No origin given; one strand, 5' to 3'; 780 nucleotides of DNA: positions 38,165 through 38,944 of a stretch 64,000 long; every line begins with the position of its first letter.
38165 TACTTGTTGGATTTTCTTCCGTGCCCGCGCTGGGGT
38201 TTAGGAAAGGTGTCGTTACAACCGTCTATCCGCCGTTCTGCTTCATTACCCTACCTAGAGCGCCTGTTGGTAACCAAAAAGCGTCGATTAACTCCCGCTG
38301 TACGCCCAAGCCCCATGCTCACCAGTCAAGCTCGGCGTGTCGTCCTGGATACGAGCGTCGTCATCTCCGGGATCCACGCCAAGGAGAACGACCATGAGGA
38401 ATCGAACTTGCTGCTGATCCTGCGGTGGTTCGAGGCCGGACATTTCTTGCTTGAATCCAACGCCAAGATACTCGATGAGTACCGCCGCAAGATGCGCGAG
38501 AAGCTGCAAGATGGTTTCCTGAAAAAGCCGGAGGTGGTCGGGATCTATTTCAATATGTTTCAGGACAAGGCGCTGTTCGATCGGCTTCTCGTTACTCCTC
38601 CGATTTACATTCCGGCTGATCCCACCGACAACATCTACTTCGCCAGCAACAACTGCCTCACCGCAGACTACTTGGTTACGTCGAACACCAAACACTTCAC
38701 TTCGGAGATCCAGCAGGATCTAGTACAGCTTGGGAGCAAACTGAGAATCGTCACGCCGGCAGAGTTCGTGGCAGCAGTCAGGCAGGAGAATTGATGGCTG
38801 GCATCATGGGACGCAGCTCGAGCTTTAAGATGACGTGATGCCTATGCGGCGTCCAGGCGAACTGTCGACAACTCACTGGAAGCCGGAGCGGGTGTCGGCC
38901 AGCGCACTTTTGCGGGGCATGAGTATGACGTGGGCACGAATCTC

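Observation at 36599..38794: Foreign cargo inside the RHS cassette: AlbA_2 (Schlafen-like) protein, a PIN nuclease and a small TM protein, a possible novel defence or toxin module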

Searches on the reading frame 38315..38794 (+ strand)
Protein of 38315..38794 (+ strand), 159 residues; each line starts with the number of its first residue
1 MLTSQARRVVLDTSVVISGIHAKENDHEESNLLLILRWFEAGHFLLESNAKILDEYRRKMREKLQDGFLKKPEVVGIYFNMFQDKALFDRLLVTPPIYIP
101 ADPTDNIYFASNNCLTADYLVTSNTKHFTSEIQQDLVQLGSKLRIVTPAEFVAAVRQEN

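Call 8: search_protein_families(library=ncbifam, proteins=[window:38315-38794:+], max_evalue=0.1)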
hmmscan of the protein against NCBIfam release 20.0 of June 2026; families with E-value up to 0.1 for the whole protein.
window:38315-38794:+ (159 aa): 1 family
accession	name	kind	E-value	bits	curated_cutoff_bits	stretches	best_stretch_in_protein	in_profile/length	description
TIGR00305.1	TIGR00305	equivalog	0.00027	21.2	29.15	1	8-125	1-110/115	putative toxin-antitoxin system toxin component, PIN family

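Call 9: search_protein_families(library=phrogs, proteins=[window:38315-38794:+], max_evalue=0.1)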
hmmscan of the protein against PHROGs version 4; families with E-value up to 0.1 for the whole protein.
window:38315-38794:+ (159 aa): 0 families

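Call 16: find_homologous_proteins(query=window:38315-38794:+, max_evalue=0.001)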
Query window:38315-38794:+ (159 aa): 1 proteins with E <= 0.001 among 60 candidates.
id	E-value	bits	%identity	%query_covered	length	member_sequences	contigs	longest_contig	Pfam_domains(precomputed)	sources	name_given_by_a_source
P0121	4.9e-99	346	100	100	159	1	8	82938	PF13470.13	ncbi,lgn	-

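Call 18: find_encoding_contigs(protein=P0121, flank=10000, max_places=8)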
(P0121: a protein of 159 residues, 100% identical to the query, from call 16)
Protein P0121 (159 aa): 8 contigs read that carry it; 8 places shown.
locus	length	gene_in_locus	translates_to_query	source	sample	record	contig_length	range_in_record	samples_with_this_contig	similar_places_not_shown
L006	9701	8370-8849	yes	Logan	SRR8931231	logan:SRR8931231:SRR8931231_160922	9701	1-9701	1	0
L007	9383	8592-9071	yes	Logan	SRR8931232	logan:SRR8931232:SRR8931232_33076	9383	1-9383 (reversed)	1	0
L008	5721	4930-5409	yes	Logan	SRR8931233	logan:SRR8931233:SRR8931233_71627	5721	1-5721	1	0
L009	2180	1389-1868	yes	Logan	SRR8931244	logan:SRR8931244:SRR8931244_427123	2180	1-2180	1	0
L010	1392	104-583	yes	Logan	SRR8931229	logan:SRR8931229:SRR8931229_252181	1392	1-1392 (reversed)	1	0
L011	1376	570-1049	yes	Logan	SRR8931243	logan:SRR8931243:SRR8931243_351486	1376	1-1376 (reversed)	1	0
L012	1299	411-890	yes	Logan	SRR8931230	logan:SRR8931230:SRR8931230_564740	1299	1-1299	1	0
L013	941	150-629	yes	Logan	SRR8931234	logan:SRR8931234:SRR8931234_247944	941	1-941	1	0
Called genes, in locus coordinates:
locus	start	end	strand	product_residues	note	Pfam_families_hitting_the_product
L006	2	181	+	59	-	?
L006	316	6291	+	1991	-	PF03534:SpvB, PF01839:FG-GAP (faint), PF13517:FG-GAP_3 (weak), PF12256:TcdB_toxin_midN, PF20041:DUF6443 (weak), PF05593:RHS_repeat, PF01464:SLT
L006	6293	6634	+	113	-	-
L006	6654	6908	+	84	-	-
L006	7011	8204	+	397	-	PF04326:SLFN_AlbA_2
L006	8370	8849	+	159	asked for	PF13470:PIN_3 (weak)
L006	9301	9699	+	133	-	?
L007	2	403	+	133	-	?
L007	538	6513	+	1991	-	PF03534:SpvB, PF01839:FG-GAP (faint), PF13517:FG-GAP_3 (weak), PF12256:TcdB_toxin_midN, PF20041:DUF6443 (weak), PF05593:RHS_repeat, PF01464:SLT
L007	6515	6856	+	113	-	-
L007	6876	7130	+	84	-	-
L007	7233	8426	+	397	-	PF04326:SLFN_AlbA_2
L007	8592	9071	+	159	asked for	PF13470:PIN_3 (weak)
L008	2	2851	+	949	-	?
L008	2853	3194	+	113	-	-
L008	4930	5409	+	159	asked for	PF13470:PIN_3 (weak)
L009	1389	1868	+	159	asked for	PF13470:PIN_3 (weak)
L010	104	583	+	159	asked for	PF13470:PIN_3 (weak)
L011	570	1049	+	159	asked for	PF13470:PIN_3 (weak)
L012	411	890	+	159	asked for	PF13470:PIN_3 (weak)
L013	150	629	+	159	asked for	PF13470:PIN_3 (weak)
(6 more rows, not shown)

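Call 21: search_protein_representatives(protein=window:38315-38794:+)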
Query: 159 residues. Proteins with E-value up to 0.001 (for the whole library): 30; up to 1e-10: 11; up to 1e-30: 5. The best 30 are listed.
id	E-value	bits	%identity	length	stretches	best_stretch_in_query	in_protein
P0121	1.5e-99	346.1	100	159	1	1-159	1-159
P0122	1.3e-40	154.9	51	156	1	1-156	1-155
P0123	1.0e-34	135.8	47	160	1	1-157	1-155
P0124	1.9e-34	135.0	46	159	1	1-155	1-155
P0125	2.5e-31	124.8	42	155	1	1-153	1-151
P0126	2.8e-25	105.2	42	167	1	1-154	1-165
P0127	2.5e-23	98.8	41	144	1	2-120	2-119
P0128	6.1e-23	97.6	45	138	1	34-154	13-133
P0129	9.2e-23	97.0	37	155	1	1-153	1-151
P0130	6.4e-22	94.3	38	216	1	2-153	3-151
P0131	3.6e-19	85.4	37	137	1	2-129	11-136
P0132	6.2e-09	52.1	32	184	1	8-152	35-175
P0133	6.8e-08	48.8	52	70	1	1-54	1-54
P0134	4.3e-07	46.2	51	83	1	106-155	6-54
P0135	5.0e-07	45.9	36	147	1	5-153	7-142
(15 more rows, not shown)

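Call 22: find_encoding_contigs(protein=P0122, flank=5000, max_places=4)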
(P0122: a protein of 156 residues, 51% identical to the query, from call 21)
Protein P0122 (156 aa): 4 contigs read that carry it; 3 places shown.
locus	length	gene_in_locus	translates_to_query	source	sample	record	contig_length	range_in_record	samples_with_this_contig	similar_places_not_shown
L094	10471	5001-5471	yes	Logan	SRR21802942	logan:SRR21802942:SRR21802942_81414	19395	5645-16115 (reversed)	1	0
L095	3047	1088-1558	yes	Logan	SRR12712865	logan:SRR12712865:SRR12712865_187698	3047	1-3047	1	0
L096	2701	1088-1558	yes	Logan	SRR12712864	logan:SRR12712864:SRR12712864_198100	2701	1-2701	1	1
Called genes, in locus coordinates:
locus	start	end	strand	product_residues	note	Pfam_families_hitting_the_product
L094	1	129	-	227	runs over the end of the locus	PF01628:HrcA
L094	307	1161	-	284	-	-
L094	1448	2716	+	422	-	PF00464:SHMT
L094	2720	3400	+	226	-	PF00106:adh_short, PF01370:Epimerase (weak), PF08659:KR, PF13561:adh_short_C2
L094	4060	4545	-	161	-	-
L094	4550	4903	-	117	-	-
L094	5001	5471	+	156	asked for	PF13470:PIN_3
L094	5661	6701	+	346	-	PF00226:DnaJ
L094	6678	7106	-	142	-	-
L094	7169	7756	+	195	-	PF13328:HD_4 (weak)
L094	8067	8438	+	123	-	-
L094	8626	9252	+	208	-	PF02353:CMAS (weak), PF13489:Methyltransf_23, PF13847:Methyltransf_31, PF08241:Methyltransf_11, PF08242:Methyltransf_12, PF13649:Methyltransf_25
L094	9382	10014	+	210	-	PF13529:Peptidase_C39_2 (weak)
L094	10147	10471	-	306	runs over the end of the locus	PF05345:He_PIG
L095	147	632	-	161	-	-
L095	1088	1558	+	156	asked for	PF13470:PIN_3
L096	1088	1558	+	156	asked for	PF13470:PIN_3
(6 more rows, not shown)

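Call 25: find_encoding_contigs(protein=P0123, flank=5000, max_places=3)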
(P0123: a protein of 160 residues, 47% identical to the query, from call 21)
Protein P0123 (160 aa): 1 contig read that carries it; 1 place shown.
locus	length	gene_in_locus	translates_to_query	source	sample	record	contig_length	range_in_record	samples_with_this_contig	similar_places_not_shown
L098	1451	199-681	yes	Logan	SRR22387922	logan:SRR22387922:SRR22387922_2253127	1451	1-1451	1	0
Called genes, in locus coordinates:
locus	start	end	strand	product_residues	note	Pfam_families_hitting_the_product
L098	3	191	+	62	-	?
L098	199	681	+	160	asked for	PF13470:PIN_3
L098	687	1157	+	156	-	-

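Call 26: find_encoding_contigs(protein=P0124, flank=5000, max_places=3)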
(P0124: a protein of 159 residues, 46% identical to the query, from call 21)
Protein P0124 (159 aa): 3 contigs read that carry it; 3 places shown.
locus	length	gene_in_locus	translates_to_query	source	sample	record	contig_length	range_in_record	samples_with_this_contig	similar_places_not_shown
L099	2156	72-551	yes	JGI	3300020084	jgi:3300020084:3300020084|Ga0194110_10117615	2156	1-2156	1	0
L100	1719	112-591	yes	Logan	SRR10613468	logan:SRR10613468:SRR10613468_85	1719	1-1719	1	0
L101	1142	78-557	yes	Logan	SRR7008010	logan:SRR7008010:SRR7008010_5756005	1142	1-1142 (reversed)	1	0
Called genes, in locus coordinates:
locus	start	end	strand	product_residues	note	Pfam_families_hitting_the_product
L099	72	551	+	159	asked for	PF13470:PIN_3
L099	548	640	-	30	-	-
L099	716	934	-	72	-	-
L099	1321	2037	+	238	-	-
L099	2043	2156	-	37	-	?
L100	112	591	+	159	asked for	PF13470:PIN_3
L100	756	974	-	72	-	-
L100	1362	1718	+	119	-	?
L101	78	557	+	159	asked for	PF13470:PIN_3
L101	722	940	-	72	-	-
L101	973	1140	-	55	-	?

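Call 84: find_encoding_contigs(protein=P0125, flank=4000, max_places=3)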
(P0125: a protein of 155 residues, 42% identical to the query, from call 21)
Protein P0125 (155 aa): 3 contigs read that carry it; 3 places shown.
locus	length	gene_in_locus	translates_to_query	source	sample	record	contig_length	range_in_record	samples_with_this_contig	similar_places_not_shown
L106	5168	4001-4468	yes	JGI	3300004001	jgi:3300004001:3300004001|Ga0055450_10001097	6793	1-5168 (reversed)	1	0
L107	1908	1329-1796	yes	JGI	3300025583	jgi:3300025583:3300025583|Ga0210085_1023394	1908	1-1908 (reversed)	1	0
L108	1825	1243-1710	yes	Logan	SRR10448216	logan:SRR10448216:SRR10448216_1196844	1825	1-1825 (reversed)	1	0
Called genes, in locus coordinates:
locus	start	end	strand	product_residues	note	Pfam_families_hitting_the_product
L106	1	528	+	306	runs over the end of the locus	-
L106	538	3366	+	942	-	PF04313:HSDR_N, PF04851:ResIII, PF00270:DEAD (weak), PF18766:SWI2_SNF2, PF22679:T1R_D3-like, PF12008:EcoR124_C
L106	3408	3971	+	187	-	PF13328:HD_4, PF01966:HD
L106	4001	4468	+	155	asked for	PF13470:PIN_3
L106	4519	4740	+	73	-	PF13366:PDDEXK_3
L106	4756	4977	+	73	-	-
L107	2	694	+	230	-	?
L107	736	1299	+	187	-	PF13328:HD_4, PF01966:HD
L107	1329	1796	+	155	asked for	PF13470:PIN_3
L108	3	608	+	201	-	?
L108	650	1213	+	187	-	PF13328:HD_4, PF01966:HD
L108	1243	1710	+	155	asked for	PF13470:PIN_3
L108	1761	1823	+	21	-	?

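Call 85: find_encoding_contigs(protein=P0126, flank=4000, max_places=3)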
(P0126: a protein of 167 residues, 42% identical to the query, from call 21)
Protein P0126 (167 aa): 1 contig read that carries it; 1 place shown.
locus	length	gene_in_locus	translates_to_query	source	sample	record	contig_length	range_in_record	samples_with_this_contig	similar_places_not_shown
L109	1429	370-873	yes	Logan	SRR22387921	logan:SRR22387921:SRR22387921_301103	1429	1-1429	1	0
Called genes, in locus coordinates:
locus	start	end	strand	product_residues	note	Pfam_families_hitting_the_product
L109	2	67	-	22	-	?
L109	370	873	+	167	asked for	PF13470:PIN_3 (weak)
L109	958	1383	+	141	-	-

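Call 86: find_encoding_contigs(protein=P0129, flank=4000, max_places=3)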
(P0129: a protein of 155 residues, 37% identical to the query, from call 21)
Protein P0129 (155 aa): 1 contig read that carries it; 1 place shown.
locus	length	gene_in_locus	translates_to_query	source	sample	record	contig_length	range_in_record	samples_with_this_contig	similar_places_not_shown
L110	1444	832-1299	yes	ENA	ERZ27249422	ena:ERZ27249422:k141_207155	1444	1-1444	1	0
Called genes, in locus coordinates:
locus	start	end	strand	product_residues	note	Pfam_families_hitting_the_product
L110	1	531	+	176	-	?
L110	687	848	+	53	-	-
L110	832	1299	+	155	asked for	PF13470:PIN_3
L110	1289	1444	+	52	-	?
